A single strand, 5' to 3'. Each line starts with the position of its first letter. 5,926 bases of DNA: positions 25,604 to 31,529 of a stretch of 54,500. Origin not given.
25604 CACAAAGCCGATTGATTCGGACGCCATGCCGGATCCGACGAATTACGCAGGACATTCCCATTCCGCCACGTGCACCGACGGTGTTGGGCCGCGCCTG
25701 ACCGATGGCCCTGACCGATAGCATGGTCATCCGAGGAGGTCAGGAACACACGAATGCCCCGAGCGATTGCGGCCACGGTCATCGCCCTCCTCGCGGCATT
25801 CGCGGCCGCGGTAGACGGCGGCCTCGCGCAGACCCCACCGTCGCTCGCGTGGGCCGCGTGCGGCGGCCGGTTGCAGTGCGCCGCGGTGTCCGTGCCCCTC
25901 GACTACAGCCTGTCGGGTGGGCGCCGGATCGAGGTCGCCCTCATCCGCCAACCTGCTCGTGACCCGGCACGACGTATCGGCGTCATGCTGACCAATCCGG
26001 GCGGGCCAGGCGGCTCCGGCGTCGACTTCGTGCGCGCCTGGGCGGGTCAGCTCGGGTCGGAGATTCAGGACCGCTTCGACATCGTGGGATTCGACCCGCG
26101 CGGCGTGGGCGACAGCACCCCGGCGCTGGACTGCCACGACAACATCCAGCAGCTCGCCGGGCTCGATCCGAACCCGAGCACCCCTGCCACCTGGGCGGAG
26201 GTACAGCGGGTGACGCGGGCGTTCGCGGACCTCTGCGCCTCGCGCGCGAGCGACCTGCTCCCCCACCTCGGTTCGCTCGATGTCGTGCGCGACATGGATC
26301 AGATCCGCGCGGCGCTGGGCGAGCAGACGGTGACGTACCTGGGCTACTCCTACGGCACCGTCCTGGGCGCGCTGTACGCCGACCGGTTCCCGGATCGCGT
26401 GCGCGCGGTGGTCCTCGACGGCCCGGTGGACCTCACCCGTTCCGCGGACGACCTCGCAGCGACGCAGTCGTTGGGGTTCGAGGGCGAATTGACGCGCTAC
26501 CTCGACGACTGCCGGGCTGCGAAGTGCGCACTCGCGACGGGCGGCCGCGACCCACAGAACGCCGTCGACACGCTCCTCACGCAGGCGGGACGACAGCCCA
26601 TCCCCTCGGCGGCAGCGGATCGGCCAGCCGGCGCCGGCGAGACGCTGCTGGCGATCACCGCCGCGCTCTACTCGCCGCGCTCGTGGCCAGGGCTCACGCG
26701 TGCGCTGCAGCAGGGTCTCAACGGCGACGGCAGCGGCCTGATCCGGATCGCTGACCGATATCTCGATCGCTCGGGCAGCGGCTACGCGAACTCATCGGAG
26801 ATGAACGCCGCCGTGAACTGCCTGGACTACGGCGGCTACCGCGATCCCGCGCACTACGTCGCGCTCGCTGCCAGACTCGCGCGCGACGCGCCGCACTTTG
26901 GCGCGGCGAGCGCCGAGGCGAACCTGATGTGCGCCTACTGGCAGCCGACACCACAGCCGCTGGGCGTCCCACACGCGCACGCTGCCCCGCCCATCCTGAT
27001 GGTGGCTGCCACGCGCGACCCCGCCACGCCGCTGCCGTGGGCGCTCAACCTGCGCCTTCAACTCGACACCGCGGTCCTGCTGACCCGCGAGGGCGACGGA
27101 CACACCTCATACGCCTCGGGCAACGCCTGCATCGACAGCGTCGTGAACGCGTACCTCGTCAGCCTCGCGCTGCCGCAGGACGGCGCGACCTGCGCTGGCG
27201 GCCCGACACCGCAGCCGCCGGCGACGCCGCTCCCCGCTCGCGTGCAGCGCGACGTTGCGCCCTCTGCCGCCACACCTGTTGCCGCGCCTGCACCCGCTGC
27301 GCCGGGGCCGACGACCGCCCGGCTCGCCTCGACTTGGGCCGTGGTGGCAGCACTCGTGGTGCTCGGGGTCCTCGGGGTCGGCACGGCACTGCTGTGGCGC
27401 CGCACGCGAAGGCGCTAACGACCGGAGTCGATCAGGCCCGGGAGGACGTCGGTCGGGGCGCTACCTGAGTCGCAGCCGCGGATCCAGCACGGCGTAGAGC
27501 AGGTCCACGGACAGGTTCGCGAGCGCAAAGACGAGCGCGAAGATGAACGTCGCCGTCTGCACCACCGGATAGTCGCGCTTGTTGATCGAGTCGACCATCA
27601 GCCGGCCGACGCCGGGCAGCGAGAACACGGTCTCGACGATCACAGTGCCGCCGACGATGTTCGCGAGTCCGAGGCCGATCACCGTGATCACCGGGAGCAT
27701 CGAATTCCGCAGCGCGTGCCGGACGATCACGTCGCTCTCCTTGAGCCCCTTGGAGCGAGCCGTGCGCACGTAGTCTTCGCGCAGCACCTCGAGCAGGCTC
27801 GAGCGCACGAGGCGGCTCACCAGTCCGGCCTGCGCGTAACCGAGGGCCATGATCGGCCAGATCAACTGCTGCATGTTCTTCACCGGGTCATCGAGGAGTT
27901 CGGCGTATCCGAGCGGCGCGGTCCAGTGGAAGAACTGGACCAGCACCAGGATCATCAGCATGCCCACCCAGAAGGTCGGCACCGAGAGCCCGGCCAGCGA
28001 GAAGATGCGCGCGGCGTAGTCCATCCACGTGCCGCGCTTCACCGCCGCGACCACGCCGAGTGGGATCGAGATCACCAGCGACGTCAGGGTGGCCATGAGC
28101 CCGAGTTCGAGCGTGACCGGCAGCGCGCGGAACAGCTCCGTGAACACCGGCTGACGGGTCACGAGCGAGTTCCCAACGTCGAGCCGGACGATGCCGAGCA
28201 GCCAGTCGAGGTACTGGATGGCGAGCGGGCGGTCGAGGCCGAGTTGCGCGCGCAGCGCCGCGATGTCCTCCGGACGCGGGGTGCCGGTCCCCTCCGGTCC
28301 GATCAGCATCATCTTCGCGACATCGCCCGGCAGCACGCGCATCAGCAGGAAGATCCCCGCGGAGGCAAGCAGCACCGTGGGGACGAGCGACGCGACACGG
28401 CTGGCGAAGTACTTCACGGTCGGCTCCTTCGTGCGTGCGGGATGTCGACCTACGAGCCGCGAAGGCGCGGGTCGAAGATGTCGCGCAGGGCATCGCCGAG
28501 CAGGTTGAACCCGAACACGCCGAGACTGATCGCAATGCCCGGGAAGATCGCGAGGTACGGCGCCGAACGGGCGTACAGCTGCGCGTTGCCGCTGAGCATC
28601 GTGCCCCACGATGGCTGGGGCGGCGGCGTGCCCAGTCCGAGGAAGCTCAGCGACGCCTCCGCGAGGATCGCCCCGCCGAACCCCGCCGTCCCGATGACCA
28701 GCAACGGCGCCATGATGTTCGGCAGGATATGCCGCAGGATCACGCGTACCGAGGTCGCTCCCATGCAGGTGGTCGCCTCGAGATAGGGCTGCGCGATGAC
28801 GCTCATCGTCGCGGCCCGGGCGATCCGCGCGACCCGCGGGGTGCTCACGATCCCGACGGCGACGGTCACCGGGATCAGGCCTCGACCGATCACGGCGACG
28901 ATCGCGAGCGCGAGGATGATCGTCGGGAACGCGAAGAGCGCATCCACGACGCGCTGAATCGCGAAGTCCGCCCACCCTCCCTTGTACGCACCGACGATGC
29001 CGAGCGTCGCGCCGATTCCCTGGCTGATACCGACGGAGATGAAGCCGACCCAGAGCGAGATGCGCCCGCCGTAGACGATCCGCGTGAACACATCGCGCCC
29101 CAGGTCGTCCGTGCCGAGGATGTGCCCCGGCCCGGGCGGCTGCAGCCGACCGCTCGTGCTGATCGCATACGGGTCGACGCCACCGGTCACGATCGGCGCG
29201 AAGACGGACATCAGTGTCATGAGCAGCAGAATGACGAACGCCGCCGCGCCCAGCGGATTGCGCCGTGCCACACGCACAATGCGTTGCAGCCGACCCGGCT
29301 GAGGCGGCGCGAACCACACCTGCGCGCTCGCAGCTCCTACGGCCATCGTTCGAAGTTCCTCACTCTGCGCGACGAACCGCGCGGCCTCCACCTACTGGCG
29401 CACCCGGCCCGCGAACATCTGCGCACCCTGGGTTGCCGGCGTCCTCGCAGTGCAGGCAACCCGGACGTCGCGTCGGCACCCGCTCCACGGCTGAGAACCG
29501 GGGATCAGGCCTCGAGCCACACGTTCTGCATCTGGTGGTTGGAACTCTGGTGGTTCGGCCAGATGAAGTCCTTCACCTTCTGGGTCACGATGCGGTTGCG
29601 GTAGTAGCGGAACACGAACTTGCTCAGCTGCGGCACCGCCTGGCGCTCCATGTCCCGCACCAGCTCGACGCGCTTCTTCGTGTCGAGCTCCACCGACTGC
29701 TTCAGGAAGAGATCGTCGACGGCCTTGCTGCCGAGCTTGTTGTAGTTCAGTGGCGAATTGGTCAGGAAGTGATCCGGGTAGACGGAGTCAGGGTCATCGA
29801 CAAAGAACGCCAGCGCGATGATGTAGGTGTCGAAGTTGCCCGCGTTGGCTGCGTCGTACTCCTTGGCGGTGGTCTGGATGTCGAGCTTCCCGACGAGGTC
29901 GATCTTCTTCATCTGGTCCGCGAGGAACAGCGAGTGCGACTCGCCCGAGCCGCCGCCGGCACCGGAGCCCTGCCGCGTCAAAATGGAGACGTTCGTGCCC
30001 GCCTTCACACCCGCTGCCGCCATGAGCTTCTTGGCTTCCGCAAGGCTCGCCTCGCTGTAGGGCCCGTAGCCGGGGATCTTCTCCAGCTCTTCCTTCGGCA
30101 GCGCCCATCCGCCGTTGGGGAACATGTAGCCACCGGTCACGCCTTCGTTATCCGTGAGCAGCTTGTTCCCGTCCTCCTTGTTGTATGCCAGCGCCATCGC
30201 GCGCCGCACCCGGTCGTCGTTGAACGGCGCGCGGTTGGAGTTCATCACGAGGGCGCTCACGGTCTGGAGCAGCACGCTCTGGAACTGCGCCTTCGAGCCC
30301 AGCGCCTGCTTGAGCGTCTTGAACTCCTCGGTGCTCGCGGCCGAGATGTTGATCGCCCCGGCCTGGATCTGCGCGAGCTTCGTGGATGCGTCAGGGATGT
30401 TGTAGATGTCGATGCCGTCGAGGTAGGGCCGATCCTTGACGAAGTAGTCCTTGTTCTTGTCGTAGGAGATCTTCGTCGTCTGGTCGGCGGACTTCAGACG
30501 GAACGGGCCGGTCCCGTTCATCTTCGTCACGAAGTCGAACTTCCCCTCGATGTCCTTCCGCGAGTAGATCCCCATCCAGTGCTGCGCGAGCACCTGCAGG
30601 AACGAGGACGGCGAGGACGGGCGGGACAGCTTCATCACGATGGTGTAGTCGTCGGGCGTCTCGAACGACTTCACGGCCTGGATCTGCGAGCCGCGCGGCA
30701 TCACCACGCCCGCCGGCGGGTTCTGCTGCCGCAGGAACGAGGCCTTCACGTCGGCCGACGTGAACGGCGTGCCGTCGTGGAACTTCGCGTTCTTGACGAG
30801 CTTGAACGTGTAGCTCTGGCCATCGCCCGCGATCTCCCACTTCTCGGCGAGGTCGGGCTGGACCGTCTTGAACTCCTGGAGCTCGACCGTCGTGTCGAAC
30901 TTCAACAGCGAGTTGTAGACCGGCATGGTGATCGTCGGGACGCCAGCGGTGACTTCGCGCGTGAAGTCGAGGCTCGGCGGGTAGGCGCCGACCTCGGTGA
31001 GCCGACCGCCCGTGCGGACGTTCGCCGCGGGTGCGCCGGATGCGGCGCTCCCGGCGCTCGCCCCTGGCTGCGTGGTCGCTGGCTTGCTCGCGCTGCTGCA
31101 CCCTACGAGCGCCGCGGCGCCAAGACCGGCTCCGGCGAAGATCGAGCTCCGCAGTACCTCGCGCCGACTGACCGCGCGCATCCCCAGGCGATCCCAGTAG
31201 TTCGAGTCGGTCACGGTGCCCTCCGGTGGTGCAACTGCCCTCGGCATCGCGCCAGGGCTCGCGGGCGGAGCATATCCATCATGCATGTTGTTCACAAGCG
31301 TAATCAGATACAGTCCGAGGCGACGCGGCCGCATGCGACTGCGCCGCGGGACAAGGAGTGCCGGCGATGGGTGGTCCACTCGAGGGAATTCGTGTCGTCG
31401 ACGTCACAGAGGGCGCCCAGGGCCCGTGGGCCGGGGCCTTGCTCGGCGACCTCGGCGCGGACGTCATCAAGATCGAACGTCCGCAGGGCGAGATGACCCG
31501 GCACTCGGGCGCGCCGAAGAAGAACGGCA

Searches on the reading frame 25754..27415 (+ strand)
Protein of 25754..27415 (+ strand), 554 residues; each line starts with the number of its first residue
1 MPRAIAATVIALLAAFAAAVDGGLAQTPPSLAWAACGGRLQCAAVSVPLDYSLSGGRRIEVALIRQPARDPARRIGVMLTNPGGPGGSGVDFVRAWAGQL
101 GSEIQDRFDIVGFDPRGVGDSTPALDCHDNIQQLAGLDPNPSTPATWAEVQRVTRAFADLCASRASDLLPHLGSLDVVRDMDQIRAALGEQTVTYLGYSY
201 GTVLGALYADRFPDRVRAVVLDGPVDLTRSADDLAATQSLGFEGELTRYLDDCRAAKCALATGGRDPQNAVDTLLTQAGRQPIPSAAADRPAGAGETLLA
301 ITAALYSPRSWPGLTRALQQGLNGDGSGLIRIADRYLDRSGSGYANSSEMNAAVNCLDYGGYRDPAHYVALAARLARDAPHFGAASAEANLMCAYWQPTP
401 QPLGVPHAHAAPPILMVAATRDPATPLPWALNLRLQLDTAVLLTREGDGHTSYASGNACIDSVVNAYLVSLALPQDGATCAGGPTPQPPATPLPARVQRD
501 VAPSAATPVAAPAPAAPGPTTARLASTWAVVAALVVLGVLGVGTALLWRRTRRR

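Call 40: search_protein_families(library=pfam, proteins=[window:25754-27415:+], max_evalue=0.00001)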
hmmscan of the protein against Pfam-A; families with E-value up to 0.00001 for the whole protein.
window:25754-27415:+ (554 aa): 2 families
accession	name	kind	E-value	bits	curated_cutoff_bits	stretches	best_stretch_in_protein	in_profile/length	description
PF08386.16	Abhydrolase_4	-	1.1e-25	90.2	21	1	380-480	2-103/103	TAP-like protein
PF00561.26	Abhydrolase_1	-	4.3e-25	89.2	25.8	1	77-259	2-137/245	alpha/beta hydrolase fold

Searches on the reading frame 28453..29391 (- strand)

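Call 83: search_protein_families(library=pfam, proteins=[window:28453-29391:-], max_evalue=0.00001)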
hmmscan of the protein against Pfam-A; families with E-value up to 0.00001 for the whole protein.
window:28453-29391:- (313 aa): 2 families
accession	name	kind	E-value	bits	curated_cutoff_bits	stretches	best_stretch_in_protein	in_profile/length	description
PF00528.27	BPD_transp_1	-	1.4e-30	106.8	26.4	1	127-311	1-183/184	Binding-protein-dependent transport system inner membrane component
PF12911.12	OppC_N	-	2e-07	31.2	23.9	1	35-86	3-53/53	N-terminal TM domain of oligopeptide transport permease C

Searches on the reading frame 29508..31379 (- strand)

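Call 40: search_protein_families(library=pfam, proteins=[window:29508-31379:-], max_evalue=0.00001)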
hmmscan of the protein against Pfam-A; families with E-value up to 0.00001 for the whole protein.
window:29508-31379:- (624 aa): 1 family
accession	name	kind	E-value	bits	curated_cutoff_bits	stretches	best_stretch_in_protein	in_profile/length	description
PF00496.27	SBP_bac_5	-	3.3e-68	230.9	32.4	1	172-535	1-358/368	Bacterial extracellular solute-binding proteins, family 5 Middle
